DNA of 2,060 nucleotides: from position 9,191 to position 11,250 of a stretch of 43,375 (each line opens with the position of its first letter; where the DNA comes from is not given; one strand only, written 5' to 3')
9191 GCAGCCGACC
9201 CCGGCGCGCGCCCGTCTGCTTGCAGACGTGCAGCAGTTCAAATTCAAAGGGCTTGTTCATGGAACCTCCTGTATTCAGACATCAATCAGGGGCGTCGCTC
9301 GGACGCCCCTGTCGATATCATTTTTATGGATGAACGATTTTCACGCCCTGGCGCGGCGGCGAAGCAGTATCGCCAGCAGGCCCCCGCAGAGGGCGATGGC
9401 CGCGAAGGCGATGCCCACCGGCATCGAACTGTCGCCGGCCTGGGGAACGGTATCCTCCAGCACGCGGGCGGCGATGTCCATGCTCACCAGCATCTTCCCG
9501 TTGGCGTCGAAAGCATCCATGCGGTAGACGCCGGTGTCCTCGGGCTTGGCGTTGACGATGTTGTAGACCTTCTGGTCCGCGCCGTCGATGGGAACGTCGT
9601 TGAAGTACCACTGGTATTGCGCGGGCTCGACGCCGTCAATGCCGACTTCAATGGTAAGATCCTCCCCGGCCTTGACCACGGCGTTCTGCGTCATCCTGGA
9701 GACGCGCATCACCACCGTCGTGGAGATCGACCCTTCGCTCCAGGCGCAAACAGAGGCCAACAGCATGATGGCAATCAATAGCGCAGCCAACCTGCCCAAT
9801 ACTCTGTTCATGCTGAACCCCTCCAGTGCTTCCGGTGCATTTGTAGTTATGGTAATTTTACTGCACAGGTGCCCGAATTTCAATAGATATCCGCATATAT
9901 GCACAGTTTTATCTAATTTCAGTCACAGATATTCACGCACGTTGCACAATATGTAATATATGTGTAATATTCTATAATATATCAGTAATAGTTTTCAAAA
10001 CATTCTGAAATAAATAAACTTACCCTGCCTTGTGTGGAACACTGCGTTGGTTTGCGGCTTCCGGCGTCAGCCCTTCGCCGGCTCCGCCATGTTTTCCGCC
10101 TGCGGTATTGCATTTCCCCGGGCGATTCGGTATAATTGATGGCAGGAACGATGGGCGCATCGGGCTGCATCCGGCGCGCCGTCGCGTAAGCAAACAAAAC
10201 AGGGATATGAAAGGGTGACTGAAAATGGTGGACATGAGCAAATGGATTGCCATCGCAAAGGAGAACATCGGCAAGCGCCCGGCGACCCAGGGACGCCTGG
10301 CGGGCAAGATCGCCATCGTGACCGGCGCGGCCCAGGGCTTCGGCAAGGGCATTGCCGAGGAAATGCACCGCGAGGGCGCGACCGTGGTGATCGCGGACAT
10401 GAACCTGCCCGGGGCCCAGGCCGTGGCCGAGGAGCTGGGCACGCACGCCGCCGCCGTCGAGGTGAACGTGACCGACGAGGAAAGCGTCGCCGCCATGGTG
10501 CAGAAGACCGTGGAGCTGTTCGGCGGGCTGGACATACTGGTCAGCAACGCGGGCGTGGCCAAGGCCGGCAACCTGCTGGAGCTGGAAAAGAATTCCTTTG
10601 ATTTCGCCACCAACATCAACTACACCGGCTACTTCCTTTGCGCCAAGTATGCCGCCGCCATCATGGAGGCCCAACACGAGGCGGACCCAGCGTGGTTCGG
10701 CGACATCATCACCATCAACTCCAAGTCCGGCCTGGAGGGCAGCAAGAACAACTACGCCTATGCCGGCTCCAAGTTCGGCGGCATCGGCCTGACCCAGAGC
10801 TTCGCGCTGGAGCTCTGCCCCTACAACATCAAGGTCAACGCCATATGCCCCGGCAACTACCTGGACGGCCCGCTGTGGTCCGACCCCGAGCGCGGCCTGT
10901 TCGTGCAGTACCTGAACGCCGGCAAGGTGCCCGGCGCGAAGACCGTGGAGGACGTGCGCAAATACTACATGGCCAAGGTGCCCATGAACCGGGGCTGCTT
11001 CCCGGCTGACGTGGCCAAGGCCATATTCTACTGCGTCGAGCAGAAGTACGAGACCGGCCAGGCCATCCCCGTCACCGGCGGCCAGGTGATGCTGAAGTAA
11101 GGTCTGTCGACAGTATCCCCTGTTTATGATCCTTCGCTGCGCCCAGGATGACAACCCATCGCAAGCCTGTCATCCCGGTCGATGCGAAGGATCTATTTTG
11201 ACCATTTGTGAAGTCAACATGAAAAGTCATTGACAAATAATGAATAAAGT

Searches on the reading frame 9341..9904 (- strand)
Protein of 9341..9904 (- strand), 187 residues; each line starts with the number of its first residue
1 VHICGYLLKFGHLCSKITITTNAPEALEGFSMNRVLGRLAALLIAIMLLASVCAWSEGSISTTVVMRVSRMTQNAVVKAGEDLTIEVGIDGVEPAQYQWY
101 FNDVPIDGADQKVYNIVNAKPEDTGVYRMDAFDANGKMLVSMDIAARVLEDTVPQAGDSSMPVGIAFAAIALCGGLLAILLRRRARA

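Call 41: search_protein_families(library=pfam, proteins=[window:9341-9904:-], max_evalue=0.00001)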
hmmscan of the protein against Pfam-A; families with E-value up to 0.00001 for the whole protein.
window:9341-9904:- (187 aa): 1 family
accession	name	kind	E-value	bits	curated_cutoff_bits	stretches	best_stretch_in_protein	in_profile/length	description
PF13927.12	Ig_3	-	3.7e-06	27.8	30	1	73-128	9-73/78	Immunoglobulin domain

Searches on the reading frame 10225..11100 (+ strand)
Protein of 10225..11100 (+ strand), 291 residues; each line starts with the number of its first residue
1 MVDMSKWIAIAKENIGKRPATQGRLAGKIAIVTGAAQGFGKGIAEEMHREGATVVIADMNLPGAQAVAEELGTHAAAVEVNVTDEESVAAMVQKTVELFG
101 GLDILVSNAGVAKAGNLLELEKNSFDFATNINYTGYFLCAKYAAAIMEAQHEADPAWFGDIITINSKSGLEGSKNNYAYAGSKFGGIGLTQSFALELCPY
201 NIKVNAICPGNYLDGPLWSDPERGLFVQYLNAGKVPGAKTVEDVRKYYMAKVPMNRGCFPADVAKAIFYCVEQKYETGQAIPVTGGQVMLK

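Call 41: search_protein_families(library=pfam, proteins=[window:10225-11100:+], max_evalue=0.00001)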
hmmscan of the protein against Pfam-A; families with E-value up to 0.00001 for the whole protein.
window:10225-11100:+ (291 aa): 3 families
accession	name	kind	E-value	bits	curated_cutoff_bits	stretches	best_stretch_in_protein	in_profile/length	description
PF00106.31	adh_short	-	5.1e-48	163.6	26.6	1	28-211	1-181/195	short chain dehydrogenase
PF13561.12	adh_short_C2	-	1.5e-47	162.7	27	1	34-210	1-174/236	Enoyl-(Acyl carrier protein) reductase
PF08659.16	KR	-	8.9e-06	26.2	22.6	0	31-130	4-110/180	KR domain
